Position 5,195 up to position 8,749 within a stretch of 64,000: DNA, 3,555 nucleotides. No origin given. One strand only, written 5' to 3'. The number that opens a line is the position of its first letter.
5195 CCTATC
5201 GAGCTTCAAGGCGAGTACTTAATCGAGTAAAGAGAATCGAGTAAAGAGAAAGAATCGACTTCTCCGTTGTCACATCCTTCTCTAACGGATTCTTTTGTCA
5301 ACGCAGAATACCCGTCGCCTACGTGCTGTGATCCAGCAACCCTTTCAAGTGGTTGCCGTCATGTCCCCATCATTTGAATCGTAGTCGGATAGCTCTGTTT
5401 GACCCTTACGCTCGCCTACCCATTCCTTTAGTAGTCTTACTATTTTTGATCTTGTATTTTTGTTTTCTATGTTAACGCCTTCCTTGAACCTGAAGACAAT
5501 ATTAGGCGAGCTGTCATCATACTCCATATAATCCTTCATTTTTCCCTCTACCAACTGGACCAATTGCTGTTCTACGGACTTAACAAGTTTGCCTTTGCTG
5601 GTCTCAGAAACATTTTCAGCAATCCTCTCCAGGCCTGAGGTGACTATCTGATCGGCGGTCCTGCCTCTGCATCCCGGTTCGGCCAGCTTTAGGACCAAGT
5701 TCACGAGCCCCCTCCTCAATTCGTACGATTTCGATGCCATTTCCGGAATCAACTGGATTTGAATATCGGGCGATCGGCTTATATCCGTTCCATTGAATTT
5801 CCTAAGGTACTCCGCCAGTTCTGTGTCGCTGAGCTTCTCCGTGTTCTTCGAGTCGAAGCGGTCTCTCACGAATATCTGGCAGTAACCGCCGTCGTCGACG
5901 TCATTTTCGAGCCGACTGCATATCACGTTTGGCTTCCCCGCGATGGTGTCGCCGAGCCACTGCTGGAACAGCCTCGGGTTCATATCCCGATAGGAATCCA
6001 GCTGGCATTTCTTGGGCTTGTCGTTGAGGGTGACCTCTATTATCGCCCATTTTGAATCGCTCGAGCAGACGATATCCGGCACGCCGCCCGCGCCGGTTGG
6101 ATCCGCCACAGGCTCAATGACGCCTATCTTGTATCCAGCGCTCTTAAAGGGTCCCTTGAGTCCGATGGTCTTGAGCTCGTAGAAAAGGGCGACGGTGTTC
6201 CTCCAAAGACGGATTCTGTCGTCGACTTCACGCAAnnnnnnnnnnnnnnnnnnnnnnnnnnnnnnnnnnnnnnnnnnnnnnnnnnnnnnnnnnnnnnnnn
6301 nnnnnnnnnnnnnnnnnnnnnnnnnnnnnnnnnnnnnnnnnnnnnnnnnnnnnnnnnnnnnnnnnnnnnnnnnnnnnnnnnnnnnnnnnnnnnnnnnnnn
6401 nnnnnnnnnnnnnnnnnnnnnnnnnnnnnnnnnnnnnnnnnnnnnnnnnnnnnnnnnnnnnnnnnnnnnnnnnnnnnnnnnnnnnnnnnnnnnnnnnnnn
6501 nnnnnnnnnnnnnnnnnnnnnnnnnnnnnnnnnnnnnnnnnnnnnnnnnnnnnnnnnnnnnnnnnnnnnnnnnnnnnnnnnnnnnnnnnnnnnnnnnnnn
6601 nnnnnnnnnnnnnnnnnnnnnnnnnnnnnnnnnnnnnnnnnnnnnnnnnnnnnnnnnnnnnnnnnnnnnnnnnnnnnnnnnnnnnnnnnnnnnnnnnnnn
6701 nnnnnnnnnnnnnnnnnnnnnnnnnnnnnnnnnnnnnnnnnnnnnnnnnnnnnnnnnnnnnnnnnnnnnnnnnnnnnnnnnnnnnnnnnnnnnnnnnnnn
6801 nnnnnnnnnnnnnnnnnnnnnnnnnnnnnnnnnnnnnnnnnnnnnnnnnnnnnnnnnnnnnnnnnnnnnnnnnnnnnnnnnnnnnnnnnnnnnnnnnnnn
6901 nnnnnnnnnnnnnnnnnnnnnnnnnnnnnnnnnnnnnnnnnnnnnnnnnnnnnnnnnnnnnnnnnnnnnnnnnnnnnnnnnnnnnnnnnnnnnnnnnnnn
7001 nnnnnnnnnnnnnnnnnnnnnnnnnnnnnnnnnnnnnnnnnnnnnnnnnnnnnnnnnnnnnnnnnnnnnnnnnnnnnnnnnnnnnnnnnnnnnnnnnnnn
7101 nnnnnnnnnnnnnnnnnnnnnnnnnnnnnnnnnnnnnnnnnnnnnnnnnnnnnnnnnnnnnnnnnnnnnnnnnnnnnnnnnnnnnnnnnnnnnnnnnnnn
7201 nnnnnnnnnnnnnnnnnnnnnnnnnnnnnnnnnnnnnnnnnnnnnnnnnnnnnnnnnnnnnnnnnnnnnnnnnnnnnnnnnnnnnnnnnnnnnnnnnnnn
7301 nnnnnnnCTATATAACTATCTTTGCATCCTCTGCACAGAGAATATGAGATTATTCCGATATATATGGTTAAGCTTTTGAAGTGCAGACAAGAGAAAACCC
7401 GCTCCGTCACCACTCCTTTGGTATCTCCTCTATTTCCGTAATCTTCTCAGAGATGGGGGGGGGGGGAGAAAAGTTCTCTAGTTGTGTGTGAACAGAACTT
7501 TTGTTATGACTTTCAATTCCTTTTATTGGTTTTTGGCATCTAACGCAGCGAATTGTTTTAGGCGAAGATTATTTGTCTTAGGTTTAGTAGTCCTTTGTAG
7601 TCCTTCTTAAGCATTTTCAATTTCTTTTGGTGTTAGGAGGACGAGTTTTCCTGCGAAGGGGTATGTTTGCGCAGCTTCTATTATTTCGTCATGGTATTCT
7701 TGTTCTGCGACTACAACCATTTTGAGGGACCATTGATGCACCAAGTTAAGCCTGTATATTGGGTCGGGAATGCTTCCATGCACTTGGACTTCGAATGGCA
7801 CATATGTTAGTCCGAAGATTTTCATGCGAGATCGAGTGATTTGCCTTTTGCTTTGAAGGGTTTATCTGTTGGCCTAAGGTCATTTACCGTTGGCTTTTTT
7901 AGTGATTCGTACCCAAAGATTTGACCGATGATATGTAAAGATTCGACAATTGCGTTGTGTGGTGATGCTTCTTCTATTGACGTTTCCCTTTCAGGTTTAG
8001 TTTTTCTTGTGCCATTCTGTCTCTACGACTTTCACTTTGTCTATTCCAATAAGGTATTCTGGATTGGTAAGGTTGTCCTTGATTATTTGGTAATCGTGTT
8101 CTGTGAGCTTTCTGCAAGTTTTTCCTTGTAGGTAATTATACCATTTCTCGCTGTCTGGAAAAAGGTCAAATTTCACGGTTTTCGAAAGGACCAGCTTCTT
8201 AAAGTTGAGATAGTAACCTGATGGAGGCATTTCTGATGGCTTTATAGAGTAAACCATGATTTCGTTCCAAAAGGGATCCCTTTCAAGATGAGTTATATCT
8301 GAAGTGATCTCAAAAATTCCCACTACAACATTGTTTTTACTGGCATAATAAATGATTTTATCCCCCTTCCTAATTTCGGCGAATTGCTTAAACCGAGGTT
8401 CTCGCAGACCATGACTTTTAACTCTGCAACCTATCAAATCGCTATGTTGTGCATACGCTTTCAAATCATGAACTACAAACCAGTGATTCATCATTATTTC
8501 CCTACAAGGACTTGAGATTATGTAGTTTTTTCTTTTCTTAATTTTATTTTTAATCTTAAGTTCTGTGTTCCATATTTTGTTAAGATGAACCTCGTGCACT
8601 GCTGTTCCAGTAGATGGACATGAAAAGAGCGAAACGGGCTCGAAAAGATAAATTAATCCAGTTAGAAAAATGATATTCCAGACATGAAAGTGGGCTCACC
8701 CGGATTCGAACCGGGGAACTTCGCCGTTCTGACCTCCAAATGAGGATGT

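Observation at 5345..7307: GC-rich, translationally coupled two-gene cassette with no recognisable family (candidate foreign defence or replication module)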

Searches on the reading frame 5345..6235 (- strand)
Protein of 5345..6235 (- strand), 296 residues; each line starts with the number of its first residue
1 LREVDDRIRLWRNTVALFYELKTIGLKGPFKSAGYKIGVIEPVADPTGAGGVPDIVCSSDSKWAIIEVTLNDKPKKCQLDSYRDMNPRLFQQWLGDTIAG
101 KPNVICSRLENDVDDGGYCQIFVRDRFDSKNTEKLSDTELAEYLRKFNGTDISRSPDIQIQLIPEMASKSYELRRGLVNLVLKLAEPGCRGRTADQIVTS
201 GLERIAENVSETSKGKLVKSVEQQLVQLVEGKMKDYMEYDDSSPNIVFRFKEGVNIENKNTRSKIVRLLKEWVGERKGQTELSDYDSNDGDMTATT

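Call 5: search_protein_families(library=pfam, proteins=[window:5345-6235:-], max_evalue=1)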
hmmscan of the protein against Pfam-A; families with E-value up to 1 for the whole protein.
window:5345-6235:- (296 aa): 2 families
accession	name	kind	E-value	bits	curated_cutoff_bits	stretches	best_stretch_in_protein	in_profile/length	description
PF09491.16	RE_AlwI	-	0.11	11.9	23.1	1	48-72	342-366/441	AlwI restriction endonuclease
PF21280.2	Helicase_dom4_arc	-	0.15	12.3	27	1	238-294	32-87/125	Archaeal helicase, domain 4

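Call 6: search_protein_families(library=padloc, proteins=[window:5345-6235:-], max_evalue=1)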
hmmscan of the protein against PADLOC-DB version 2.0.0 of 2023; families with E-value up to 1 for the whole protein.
window:5345-6235:- (296 aa): 0 families

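Call 7: search_protein_families(library=ncbifam, proteins=[window:5345-6235:-], max_evalue=1)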
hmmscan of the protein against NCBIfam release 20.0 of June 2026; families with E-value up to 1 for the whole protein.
window:5345-6235:- (296 aa): 1 family
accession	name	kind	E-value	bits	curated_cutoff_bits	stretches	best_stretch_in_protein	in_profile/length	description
NF043067.1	AAC_6p_group_E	equivalog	0.015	15.2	140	1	202-282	26-107/140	aminoglycoside 6'-N-acetyltransferase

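Call 11: find_homologous_proteins(query=window:5345-6235:-, max_evalue=0.001)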
Query window:5345-6235:- (296 aa): 3 proteins with E <= 0.001 among 628 candidates.
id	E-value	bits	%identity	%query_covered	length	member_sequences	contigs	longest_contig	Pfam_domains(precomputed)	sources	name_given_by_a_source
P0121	1.8e-191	653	98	100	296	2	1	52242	-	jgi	jgi:hypothetical protein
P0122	9.1e-41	158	37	91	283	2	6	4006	-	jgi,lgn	jgi:hypothetical protein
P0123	2.7e-33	134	34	97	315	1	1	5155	PF27326.1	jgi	jgi:hypothetical protein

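Call 14: find_encoding_contigs(protein=P0123, flank=8000, max_places=3)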
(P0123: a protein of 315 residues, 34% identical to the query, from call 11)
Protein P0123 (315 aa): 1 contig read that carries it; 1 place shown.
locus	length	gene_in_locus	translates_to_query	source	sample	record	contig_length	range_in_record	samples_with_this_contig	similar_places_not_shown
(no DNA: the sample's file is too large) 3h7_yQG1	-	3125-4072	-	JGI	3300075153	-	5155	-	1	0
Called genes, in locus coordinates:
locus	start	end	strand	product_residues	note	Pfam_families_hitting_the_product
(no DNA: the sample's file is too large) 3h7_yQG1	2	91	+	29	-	?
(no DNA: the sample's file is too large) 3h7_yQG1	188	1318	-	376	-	PF01841:Transglut_core (weak)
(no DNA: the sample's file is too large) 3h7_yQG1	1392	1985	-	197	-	-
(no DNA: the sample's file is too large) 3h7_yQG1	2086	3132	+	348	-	PF25924:MJECL33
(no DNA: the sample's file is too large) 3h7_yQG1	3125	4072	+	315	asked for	PF27326:MJECL32 (faint)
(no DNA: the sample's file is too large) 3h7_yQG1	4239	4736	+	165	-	-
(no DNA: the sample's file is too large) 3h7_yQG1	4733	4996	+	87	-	PF05016:ParE_toxin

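Call 23: find_homologous_proteins(query=A2, max_evalue=0.001)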
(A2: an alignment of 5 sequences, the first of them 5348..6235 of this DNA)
Query A2 (5 sequences) (296 aa, profile of the alignment): 26 proteins with E <= 0.001 among 8000 candidates.
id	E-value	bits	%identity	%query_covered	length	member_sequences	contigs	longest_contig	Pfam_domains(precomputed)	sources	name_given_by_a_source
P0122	1.1e-133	463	37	91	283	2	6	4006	-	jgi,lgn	jgi:hypothetical protein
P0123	1.2e-132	460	34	97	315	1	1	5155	PF27326.1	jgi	jgi:hypothetical protein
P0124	7.9e-127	440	36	93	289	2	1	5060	-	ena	-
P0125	5.3e-124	431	32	92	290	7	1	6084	PF27326.1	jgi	-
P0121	1.0e-122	427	98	100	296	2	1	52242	-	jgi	jgi:hypothetical protein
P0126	8.0e-120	417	31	92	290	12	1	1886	PF27326.1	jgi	jgi:hypothetical protein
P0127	3.2e-119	415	32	92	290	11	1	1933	-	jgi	-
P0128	2.9e-118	412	37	92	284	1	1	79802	-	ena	-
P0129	1.8e-92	328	36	94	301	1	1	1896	-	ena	-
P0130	5.3e-90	320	38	93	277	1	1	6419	-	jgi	-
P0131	1.7e-89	318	37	95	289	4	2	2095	-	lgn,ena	-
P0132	7.7e-89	316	38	93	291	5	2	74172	-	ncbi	-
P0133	9.1e-89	316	55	94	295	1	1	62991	-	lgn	-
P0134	6.8e-88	313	35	95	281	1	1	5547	-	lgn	-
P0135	4.2e-86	307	36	93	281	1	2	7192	-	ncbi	ncbi:MAG: hypothetical protein V3U20_04815 [Thermoplasmata archaeon]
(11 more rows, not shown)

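Call 28: search_solved_structures(query=A3, max_evalue=10)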
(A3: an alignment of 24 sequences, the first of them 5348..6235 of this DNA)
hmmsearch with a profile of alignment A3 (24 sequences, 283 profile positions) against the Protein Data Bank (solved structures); distinct sequences matched with E-value up to 10: 10.
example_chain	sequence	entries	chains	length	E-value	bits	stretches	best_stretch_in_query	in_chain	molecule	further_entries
5cwh_A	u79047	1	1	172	0.014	17.8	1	165-238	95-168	Designed helical repeat protein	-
6w1s_L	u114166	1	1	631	0.13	14.7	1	179-258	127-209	Mediator of RNA polymerase II transcription subunit 17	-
8t1i_L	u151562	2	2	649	0.14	14.6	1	179-258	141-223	Mediator of RNA polymerase II transcription subunit 17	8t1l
7emf_Q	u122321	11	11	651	0.14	14.6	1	179-259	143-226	Mediator of RNA polymerase II transcription subunit 17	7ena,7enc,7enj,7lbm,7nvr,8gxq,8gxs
8jsi_A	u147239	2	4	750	0.16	14.4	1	127-234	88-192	Argonaute family protein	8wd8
9nl2_A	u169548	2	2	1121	0.32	13.4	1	41-82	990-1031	R2 retrotransposon protein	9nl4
7bfe_A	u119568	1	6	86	0.65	12.4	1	51-101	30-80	30S ribosomal protein S6,30S ribosomal protein S6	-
7bfd_A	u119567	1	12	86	0.78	12.1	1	51-101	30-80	30S ribosomal protein S6,30S ribosomal protein S6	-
5h78_A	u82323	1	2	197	5.2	9.4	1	165-227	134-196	cAMP-dependent protein kinase type II-alpha regulatory subunit,DHR14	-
5h7c_A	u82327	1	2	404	8.5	8.7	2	167-229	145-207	Immunoglobulin G-binding protein A, DHR14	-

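Call 36: predict_structure(alignment_id=A3)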
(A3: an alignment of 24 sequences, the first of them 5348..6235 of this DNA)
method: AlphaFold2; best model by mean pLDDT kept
length: 296 residues; sequences in the alignment: 24
mean_pLDDT: 88.1   pTM: 0.83
mean pLDDT of the five models: 88.1, 87.8, 87.3, 83.9, 83.9
residues with pLDDT >= 90: 212; 70-90: 48; 50-70: 16; < 50: 20
segments of 3 or more residues with pLDDT < 50: 277-296
pLDDT, mean of each block of 10 residues (from residue 1): 76 94 92 96 67 91 95 94 90 83 96 94 96 97 98 79 93 93 91 97 94 95 97 96 92 91 94 67 43 40
secondary structure, 60 per line:
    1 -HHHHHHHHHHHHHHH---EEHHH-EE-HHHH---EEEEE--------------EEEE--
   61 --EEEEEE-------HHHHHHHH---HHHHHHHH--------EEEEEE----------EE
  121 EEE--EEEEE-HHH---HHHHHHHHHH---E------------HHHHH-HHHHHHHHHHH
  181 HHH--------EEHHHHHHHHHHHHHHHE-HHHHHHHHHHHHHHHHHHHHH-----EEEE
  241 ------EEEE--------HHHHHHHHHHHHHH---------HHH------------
elements in order: H2-16 H29-32 E36-40 E55-58 E63-68 H76-83 H87-94 E103-108 E119-123 E126-130 H138-147 H164-168 H170-183 H194-208 H211-231 E237-240 E247-250 H259-272

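Call 51: search_protein_families(library=phrogs, proteins=[window:5348-6235:-], max_evalue=0.1)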
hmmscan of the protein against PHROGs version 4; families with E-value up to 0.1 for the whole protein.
window:5348-6235:- (296 aa): 1 family
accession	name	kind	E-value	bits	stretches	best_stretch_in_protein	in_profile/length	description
phrog_37838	-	unknown function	0.094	14.1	0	235-268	25-60/87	-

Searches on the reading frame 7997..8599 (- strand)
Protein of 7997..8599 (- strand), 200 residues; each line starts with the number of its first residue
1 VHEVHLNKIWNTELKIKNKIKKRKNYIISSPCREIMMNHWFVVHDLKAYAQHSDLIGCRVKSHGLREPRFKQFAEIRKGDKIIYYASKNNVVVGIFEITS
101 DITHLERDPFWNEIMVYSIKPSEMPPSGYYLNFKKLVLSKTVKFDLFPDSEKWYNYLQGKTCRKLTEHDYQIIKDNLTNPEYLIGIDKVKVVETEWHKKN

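Call 51: search_protein_families(library=phrogs, proteins=[window:7997-8599:-], max_evalue=0.1)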
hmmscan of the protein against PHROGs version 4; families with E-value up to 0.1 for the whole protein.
window:7997-8599:- (200 aa): 0 families

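Call 58: search_protein_families(library=pfam, proteins=[window:7997-8599:-], max_evalue=0.01)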
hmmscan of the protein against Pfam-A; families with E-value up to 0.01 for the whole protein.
window:7997-8599:- (200 aa): 1 family
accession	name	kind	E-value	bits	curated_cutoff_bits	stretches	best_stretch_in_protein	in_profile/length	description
PF01878.24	EVE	-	1.9e-05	25.1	23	1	64-173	27-142/145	EVE domain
